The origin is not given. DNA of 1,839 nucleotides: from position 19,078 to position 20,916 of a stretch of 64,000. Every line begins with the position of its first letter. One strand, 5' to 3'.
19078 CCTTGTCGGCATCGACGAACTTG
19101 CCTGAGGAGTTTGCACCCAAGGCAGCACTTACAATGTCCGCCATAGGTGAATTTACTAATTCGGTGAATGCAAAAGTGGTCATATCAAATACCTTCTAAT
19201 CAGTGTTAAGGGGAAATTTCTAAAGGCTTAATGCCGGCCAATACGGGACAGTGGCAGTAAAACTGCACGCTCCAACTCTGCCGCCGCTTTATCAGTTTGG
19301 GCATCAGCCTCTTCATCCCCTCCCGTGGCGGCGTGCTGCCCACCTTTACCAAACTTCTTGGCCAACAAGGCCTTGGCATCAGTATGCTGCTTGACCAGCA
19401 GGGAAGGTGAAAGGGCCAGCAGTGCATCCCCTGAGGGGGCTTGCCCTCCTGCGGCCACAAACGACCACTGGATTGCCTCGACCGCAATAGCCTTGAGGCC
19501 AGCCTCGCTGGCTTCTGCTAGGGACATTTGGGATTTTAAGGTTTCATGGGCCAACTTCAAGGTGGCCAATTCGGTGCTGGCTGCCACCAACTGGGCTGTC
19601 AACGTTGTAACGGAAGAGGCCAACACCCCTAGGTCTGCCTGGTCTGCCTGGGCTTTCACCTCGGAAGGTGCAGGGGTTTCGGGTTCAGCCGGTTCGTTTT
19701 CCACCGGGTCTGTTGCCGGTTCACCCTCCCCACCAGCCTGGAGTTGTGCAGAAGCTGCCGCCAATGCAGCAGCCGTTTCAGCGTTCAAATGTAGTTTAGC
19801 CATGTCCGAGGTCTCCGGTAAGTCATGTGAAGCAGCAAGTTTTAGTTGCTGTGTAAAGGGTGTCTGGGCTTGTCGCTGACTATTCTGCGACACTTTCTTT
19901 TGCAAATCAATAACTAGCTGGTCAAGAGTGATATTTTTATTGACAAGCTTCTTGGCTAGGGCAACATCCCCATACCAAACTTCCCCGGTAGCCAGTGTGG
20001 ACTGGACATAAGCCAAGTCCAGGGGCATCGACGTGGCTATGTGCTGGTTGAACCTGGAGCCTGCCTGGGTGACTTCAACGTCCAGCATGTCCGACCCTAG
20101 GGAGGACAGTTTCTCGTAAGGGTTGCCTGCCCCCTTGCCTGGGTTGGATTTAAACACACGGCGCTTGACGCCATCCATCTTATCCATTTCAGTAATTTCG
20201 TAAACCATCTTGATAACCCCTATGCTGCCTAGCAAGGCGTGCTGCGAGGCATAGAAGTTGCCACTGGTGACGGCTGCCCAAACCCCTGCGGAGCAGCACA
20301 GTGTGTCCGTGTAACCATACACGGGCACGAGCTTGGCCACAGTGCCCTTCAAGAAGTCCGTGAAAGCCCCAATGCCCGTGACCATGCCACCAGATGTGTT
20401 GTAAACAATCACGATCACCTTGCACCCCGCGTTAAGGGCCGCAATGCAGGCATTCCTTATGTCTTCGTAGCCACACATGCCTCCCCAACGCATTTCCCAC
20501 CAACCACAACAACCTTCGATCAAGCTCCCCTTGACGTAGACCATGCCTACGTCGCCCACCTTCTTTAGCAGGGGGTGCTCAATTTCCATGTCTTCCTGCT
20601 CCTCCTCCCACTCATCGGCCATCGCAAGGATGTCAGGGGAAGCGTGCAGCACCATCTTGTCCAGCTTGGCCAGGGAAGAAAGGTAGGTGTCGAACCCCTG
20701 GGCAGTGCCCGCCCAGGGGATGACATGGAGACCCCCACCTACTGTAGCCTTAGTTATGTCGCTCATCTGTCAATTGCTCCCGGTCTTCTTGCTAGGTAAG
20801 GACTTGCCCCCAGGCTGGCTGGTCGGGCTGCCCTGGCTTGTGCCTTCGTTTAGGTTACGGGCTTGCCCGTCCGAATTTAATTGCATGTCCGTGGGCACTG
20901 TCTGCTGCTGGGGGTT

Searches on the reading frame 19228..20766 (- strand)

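Call 10: search_protein_families(library=pfam, proteins=[window:19228-20766:-], max_evalue=0.001)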
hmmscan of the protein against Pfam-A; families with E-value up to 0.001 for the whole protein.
window:19228-20766:- (512 aa): 2 families
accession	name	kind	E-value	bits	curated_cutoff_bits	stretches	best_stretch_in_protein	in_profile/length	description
PF01343.23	Peptidase_S49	-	9.7e-20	71.5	24.9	1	146-292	6-151/154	Peptidase family S49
PF25145.1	NfeD1b_N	-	0.00071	19.7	40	0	106-186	22-99/189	NfeD1b, N-terminal domain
